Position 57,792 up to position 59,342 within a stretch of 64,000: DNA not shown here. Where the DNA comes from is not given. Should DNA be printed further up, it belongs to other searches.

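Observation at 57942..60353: SQD1/SqdB-like UDP-sulfoquinovose synthase with a class-V PLP enzyme, far from any SqdX-type partner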

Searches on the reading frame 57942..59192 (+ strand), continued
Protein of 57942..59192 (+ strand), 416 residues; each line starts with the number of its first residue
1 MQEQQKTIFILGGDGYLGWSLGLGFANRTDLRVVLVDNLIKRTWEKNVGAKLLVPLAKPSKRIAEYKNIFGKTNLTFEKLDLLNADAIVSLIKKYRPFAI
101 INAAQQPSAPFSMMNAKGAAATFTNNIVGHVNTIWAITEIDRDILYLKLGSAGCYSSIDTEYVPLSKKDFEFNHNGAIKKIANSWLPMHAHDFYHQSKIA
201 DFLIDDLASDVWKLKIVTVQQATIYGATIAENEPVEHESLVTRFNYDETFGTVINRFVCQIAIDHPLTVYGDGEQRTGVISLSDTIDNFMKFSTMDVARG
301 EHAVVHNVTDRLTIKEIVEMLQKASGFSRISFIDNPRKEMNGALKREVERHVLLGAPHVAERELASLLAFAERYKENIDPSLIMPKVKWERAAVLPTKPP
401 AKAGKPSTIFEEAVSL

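Call 27: search_protein_families(library=ncbifam, proteins=[L010:5995-7152:+, L010:5054-5998:+, L010:7186-8211:+, L010:3827-4963:+, L010:8252-9160:+, L001:8001-9293:+, L006:8001-9305:+], max_evalue=1e-10)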
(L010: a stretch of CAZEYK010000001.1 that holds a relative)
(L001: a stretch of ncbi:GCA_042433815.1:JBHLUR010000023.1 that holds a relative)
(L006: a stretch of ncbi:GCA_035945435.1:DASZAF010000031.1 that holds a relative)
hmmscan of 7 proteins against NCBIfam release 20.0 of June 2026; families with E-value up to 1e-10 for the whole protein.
L010:5995-7152:+ (385 aa): 2 families
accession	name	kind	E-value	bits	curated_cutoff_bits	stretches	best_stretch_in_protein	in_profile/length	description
NF041015.1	UDPsulfquin_syn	equivalog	6.4e-139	463.2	575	1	1-382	1-384/384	UDP-sulfoquinovose synthase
TIGR01179.1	galE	equivalog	7e-11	41.5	262.3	0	2-149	1-126/332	UDP-glucose 4-epimerase GalE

L010:5054-5998:+ (314 aa): 16 families
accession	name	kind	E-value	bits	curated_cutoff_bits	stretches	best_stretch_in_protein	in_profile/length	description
TIGR01179.1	galE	equivalog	9e-54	182.5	262.3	1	2-300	1-322/332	UDP-glucose 4-epimerase GalE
TIGR01181.1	dTDP_gluc_dehyt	equivalog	2.3e-45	155.1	365.1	1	2-307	1-315/321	dTDP-glucose 4,6-dehydratase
TIGR04180.1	EDH_00030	hypoth_equivalog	1.8e-41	142.1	475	1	3-290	1-296/297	NAD-dependent 4,6-dehydratase LegB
NF011728.1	PRK15181.1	equivalog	1e-36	126.7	760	1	2-311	17-345/348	Vi polysaccharide biosynthesis UDP-N-acetylglucosaminuronic acid C-4 epimerase TviC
NF007956.0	PRK10675.1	subfamily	2.2e-31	109.2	394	1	1-300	1-326/338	UDP-glucose 4-epimerase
NF007490.0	PRK10084.1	subfamily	1.8e-30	106.2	649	1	132-306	159-337/361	dTDP-glucose 4,6-dehydratase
TIGR02197.1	heptose_epim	equivalog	2.3e-30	105.9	274.6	1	3-297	1-307/316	ADP-glyceromanno-heptose 6-epimerase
NF007582.0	PRK10217.1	equivalog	5.8e-28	98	698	1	2-304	3-332/355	dTDP-glucose 4,6-dehydratase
NF008360.0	PRK11150.1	equivalog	5.7e-23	81.6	452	1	3-248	2-248/310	ADP-glyceromanno-heptose 6-epimerase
NF047922.1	GDPFucSynFcl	equivalog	3.4e-19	69.4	500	1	2-306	4-304/308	GDP-L-fucose synthase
TIGR03466.1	HpnA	hypoth_equivalog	2.2e-13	49.8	367.65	1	1-256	1-248/327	hopanoid-associated sugar epimerase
NF008872.0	PRK11908.1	equivalog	1.4e-12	47.3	294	0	2-309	3-341/349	bifunctional UDP-4-keto-pentose/UDP-xylose synthase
TIGR02622.1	CDP_4_6_dhtase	equivalog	1.5e-12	47.3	278.45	0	49-125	60-138/352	CDP-glucose 4,6-dehydratase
TIGR01214.1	rmlD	equivalog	5.2e-12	45.5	224.05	1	2-258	1-230/285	dTDP-4-dehydrorhamnose reductase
TIGR01746.1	Thioester-redct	subfamily_domain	1.5e-11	44.1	213.35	0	61-257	85-285/371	thioester reductase domain-containing protein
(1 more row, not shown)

L010:7186-8211:+ (341 aa): 2 families
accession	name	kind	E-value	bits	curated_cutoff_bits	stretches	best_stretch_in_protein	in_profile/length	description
TIGR03569.1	NeuB_NnaB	equivalog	5.7e-80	268.8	399.65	1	18-334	1-328/329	N-acetylneuraminate synthase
TIGR03586.1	PseI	equivalog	1.1e-59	202.3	340.25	1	18-333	2-325/327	pseudaminic acid synthase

L010:3827-4963:+ (378 aa): 2 families
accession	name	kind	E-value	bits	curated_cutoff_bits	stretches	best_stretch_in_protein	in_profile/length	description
TIGR03568.1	NeuC_NnaA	equivalog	1.2e-97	327.1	235.9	1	2-362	1-365/365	UDP-N-acetylglucosamine 2-epimerase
TIGR00236.1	wecB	equivalog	4.3e-19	68.9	210.15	1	3-364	2-364/366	non-hydrolyzing UDP-N-acetylglucosamine 2-epimerase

L010:8252-9160:+ (302 aa): 5 families
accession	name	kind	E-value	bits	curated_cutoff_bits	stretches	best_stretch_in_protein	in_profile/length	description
NF003587.0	PRK05253.1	subfamily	3.1e-128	427.2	195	1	4-302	3-301/301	sulfate adenylyltransferase subunit CysD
TIGR02039.1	CysD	subfamily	4.7e-128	426.9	396.6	1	10-302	1-294/294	sulfate adenylyltransferase, small subunit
NF009214.0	PRK12563.1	equivalog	1.1e-123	412.8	413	1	5-302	19-317/317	sulfate adenylyltransferase subunit CysD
NF002537.0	PRK02090.1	equivalog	1.2e-16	61.1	154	1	19-210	30-200/244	phosphoadenylyl-sulfate reductase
NF010367.0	PRK13795.1-2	equivalog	3e-11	42.5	456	0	10-91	223-301/584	hypothetical protein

L001:8001-9293:+ (430 aa): 1 family
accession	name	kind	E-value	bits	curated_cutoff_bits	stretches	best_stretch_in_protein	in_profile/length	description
NF041015.1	UDPsulfquin_syn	equivalog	1.1e-73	248.4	575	1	13-399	3-383/384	UDP-sulfoquinovose synthase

L006:8001-9305:+ (434 aa): 1 family
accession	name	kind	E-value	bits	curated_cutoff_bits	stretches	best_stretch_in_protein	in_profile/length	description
NF041015.1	UDPsulfquin_syn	equivalog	4.3e-79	266.2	575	1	8-395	2-383/384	UDP-sulfoquinovose synthase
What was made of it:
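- By contrast, a non-clade SQD1-like gene (L010) sits next to cysD (call 27).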

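Call 39: find_related_loci(query=A2, collection=metagenome_contigs, flank=6000)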
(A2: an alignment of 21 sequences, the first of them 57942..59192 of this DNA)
Query A2 (416 aa) in metagenome_contigs; peptide patterns used: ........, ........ (x = any residue, [..] = any of these).
600 stretches matched a pattern (row limit reached: there are more); 559 encode a relative of the query (tblastn E <= 1e-3); the best 80 are kept; 80 distinct loci.
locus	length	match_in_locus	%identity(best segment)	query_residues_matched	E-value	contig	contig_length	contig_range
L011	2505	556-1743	56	1-391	1e-163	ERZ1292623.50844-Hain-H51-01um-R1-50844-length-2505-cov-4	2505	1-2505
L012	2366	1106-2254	41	6-391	3e-99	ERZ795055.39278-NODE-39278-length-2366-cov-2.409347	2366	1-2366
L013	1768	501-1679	35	8-407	8e-72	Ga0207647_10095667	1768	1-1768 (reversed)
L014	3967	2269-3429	35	1-393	6e-68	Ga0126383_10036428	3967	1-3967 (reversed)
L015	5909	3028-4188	33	8-400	1e-67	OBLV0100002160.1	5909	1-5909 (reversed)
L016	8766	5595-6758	35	8-399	3e-67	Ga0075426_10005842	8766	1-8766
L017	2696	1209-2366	35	2-393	8e-68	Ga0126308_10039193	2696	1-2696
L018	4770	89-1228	35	8-393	2e-66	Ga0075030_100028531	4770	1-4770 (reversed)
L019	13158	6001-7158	33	8-393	4e-66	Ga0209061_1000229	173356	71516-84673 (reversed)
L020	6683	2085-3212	34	8-389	4e-65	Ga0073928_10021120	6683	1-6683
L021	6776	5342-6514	33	8-405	5e-65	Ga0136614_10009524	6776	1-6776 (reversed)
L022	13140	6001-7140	33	8-393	1e-64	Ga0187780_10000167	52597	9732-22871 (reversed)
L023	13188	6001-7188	33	2-407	1e-64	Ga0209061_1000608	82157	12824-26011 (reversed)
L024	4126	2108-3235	34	8-389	9e-65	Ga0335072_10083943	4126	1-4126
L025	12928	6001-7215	33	8-415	1e-64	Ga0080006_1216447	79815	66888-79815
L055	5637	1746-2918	34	2-397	3e-62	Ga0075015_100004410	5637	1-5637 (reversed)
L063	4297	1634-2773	34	8-393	1e-61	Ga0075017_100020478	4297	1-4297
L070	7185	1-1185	33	8-407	3e-61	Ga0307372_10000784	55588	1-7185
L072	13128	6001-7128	33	8-389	5e-61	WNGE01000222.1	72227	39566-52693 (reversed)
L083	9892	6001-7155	32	8-398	2e-60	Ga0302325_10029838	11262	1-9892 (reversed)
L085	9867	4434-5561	32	8-389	2e-60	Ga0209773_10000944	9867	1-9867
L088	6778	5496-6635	31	8-393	2e-60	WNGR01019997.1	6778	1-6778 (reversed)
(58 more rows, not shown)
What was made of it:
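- Tried and rejected: (4) The metagenome scan recovered mostly non-clade SQD1-like genes (call 39).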

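Call 43: search_protein_families(library=pfam, proteins=[L007:5995-8391:+, L011:1751-2503:+, L012:3-662:+, L012:631-1041:+, L008:7576-8400:+, L008:8511-9629:+, L009:4425-5789:-, L009:8578-9408:-, L007:5182-5856:+, L007:8479-9189:-], max_evalue=0.001)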
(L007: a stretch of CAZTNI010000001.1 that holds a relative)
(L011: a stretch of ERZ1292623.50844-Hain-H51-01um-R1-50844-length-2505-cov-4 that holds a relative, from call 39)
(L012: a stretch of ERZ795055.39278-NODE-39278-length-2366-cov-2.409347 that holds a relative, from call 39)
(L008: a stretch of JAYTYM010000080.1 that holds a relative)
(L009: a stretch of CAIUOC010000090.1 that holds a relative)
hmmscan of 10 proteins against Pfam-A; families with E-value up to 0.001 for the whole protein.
L007:5995-8391:+ (798 aa): 6 families
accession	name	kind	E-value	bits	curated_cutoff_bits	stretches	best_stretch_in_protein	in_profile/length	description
PF00266.25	Aminotran_5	-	3.5e-52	178.1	21.5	1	457-738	46-336/371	Aminotransferase class-V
PF01370.27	Epimerase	-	1e-13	51.7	20.9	1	7-159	1-124/240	NAD dependent epimerase/dehydratase family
PF00155.27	Aminotran_1_2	-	3e-10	40.2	19.7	1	441-761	36-358/361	Aminotransferase class I and II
PF16363.11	GDP_Man_Dehyd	-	1.4e-07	31.7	27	1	62-154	39-133/332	GDP-mannose 4,6 dehydratase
PF01041.23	DegT_DnrJ_EryC1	-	1.7e-07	31.2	19.8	1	454-589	24-153/360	DegT/DnrJ/EryC1/StrS aminotransferase family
PF01053.26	Cys_Met_Meta_PP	-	5.8e-05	22.3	27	1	493-612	88-203/381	Cys/Met metabolism PLP-dependent enzyme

L011:1751-2503:+ (251 aa): 1 family
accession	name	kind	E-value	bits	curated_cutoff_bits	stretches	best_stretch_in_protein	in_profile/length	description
PF00275.25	EPSP_synthase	-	4.1e-14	52.6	22.8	1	24-228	15-227/417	EPSP synthase (3-phosphoshikimate 1-carboxyvinyltransferase)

L012:3-662:+ (219 aa): 1 family
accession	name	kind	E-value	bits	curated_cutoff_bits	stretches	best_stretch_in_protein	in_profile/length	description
PF01259.24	SAICAR_synt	-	3.2e-36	125.7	20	1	16-180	74-223/233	SAICAR synthetase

L012:631-1041:+ (136 aa): 0 families

L008:7576-8400:+ (274 aa): 0 families

L008:8511-9629:+ (372 aa): 1 family
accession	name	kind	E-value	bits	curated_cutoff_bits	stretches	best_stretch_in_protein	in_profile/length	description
PF02156.21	Glyco_hydro_26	-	4.6e-12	46.4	20.2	1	184-335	133-277/311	Glycosyl hydrolase family 26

L009:4425-5789:- (454 aa): 4 families
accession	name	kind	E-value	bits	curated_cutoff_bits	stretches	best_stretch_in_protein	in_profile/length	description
PF13632.12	Glyco_trans_2_3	-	7e-16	59.1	27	1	179-390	1-187/198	Glycosyl transferase family group 2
PF13641.12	Glyco_tranf_2_3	-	2e-13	51.3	27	1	99-318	4-230/230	Glycosyltransferase like family 2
PF00535.33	Glycos_transf_2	-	5e-11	43.2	23.3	1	102-261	4-164/168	Glycosyl transferase family 2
PF13506.12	Glyco_transf_21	-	1.1e-07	31.9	21.7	1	168-317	23-174/174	Glycosyl transferase family 21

L009:8578-9408:- (276 aa): 3 families
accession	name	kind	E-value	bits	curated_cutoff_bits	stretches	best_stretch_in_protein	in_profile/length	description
PF00800.23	PDT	-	1.4e-64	217.7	25.2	1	5-183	1-179/181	Prephenate dehydratase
PF01842.31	ACT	-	1.4e-07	31.6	27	1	194-257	2-64/66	ACT domain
PF22629.2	ACT_AHAS_ss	-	0.0006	20.4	27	0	196-228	2-34/67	AHAS small subunit-like ACT domain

L007:5182-5856:+ (224 aa): 0 families

L007:8479-9189:- (236 aa): 1 family
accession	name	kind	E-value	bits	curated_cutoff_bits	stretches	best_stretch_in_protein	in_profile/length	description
PF06161.16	DUF975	-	0.00053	20.3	34.8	1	7-231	13-242/243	Protein of unknown function (DUF975)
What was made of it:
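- One short contig (L011) shows a clade SDR followed by a MurA/EPSP-synthase-like gene instead of the partner (call 43).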

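Call 59: search_protein_families(library=pfam, proteins=[L072:4293-5285:+, L063:2913-4103:+, L070:4427-5698:+, L083:3234-3908:-, L088:572-1105:+, L085:1006-1692:+, L055:4216-4857:-], max_evalue=0.00001)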
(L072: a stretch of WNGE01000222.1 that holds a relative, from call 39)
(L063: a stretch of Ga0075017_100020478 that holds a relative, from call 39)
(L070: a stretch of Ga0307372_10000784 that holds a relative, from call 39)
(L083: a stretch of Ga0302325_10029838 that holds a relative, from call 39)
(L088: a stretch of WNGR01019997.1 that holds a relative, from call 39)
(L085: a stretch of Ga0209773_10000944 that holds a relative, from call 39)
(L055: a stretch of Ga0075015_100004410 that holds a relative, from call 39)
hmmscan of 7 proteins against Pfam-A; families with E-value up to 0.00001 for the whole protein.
L072:4293-5285:+ (330 aa): 1 family
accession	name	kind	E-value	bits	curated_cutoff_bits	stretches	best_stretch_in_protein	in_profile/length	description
PF00535.33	Glycos_transf_2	-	2e-15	57.6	23.3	1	47-204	2-163/168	Glycosyl transferase family 2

L063:2913-4103:+ (396 aa): 0 families

L070:4427-5698:+ (423 aa): 1 family
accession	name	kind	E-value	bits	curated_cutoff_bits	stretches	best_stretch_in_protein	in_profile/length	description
PF00285.26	Citrate_synt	-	5.2e-138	460.4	27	1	43-406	1-357/357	Citrate synthase, C-terminal domain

L083:3234-3908:- (224 aa): 1 family
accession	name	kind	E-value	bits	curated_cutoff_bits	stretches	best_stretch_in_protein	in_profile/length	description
PF02570.20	CbiC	-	1.1e-45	156.2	22.5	1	37-217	4-194/196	Precorrin-8X methylmutase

L088:572-1105:+ (177 aa): 0 families

L085:1006-1692:+ (228 aa): 0 families

L055:4216-4857:- (213 aa): 0 families

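Call 72: predict_structure(alignment_id=A2)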
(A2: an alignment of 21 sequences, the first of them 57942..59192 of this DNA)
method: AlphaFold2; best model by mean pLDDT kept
length: 416 residues; sequences in the alignment: 21
mean_pLDDT: 81.0   pTM: 0.83
mean pLDDT of the five models: 81.0, 76.2, 74.6, 74.2, 73.9
residues with pLDDT >= 90: 179; 70-90: 151; 50-70: 44; < 50: 42
segments of 3 or more residues with pLDDT < 50: 153-162, 387-416
pLDDT, mean of each block of 10 residues (from residue 1): 73 92 96 94 81 89 97 97 95 97 69 77 87 96 93 46 64 84 66 71 90 94 85 92 79 85 88 82 93 95 85 88 88 72 68 82 90 92 59 45 37 29
secondary structure, 60 per line:
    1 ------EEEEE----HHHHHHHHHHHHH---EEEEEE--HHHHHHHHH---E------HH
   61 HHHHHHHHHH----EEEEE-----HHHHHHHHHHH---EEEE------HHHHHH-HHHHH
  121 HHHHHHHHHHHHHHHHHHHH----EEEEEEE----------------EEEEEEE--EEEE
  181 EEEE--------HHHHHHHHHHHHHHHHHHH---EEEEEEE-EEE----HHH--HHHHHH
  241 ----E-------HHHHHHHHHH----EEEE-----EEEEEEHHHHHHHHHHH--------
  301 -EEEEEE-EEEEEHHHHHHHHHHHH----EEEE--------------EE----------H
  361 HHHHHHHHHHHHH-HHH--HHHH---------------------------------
elements in order: E7-11 H16-28 E32-37 H40-48 H59-70 E75-79 H85-95 E99-102 H109-114 H116-140 E145-151 E168-174 E177-184 H193-211 E215-221 E223-225 H235-240 H253-262 E267-270 E276-281 H282-292 E302-307 E309-313 H314-325 E330-333 H360-373 H380-383

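Call 76: fold_search(model_id=the predicted structure, library=pdb)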
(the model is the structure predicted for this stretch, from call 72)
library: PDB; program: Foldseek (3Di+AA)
matches with E <= 10: 1757; with E <= 0.001: 792
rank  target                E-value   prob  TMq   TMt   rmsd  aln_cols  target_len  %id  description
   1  1qrr                  1.2e-34  1.00  0.80  0.85   3.6       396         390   30  CRYSTAL STRUCTURE OF SQD1 PROTEIN COMPLEX WITH NAD AND UDP-GLUCOSE (released 1999-11-10)
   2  1i2b                  3.5e-34  1.00  0.80  0.85   3.5       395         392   29  CRYSTAL STRUCTURE OF MUTANT T145A SQD1 PROTEIN COMPLEX WITH NAD AND UDP-SULFOQUINOVOSE/UDP-GLUCOSE (released 2003-07-01)
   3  1i24                  3.9e-34  1.00  0.80  0.85   3.6       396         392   29  HIGH RESOLUTION CRYSTAL STRUCTURE OF THE WILD-TYPE PROTEIN SQD1, WITH NAD AND UDP-GLUCOSE (released 2003-07-01)
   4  1orr_C                3.8e-18  1.00  0.57  0.69   8.0       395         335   16  Crystal Structure of CDP-Tyvelose 2-Epimerase complexed with NAD and CDP (released 2003-08-26)
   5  1orr_A                7.6e-18  1.00  0.58  0.70   7.4       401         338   16  Crystal Structure of CDP-Tyvelose 2-Epimerase complexed with NAD and CDP (released 2003-08-26)
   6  4zrm_B                1.9e-17  1.00  0.59  0.77   6.5       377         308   14  Crystal Structure of UDP-Glucose 4-Epimerase (TM0509) from Hyperthermophilic Eubacterium Thermotoga maritima (released 2015-09-16)
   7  4zrn_A                2.9e-17  1.00  0.60  0.78   5.7       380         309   14  Crystal Structure of UDP-Glucose 4-Epimerase (TM0509) with UDP-glucose from Hyperthermophilic Eubacterium Thermotoga M (released 2015-09-16)
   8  1orr_D                3.8e-17  1.00  0.59  0.71   7.6       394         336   17  Crystal Structure of CDP-Tyvelose 2-Epimerase complexed with NAD and CDP (released 2003-08-26)
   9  6vlo_D                5.1e-17  1.00  0.55  0.73   5.9       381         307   15  X-ray Structure of the R141 Sugar 4,6-dehydratase from Acanthamoeba polyphaga Minivirus (released 2020-03-04)
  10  6vlo_A                7.6e-17  1.00  0.56  0.71   6.6       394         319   14  X-ray Structure of the R141 Sugar 4,6-dehydratase from Acanthamoeba polyphaga Minivirus (released 2020-03-04)
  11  7yst_A                8.6e-17  1.00  0.59  0.77   5.8       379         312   15  Crystal Structure of UDP-glucose 4-epimerase (Rv3634c) in complex with both UDP-glucose and UDP-galactose in chain B f (released 2023-08-16)
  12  6vlo_C                1.0e-16  1.00  0.55  0.71   5.8       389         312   14  X-ray Structure of the R141 Sugar 4,6-dehydratase from Acanthamoeba polyphaga Minivirus (released 2020-03-04)
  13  7xpq_B                1.8e-16  1.00  0.60  0.73   5.5       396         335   21  Crystal Structure of UDP-Glc/GlcNAc 4-Epimerase with NAD/UDP-GlcNAc (released 2023-05-17)
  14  7ys8_B                2.0e-16  1.00  0.62  0.81   4.5       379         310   15  Crystal Structure of UDP-glucose 4-epimerase (Rv3634c) from Mycobacterium tuberculosis (released 2023-08-16)
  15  6wj9_B                2.6e-16  1.00  0.58  0.77   5.6       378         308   15  UDP-GlcNAc C4-epimerase mutant S121A/Y146F from Pseudomonas protegens in complex with UDP-GlcNAc (released 2020-07-08)
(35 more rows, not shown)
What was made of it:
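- On UDP-sulfoquinovose synthase (SQD1/SqdB/Agl3): Foldseek: 1qrr E 1e-34, TM 0.80/0.85; next-best folds have TM 0.62 or less (call 76).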

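Call 82: list_cluster_members(proteins=[P0001, P0391, P0006, P0044])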
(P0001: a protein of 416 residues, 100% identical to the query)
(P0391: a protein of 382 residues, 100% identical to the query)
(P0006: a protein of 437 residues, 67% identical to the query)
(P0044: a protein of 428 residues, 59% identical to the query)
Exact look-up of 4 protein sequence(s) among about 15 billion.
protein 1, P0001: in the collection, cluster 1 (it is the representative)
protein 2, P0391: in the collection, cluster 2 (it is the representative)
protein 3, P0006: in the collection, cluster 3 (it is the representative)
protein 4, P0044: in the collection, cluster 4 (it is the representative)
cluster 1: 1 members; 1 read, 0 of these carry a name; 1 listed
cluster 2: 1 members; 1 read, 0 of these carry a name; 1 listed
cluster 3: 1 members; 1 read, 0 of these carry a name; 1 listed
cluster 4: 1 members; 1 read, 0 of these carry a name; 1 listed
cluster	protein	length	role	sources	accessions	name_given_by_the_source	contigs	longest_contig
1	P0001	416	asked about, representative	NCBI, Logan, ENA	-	-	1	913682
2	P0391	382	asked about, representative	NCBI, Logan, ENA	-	-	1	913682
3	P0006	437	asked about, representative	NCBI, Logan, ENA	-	-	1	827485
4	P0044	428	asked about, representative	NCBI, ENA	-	-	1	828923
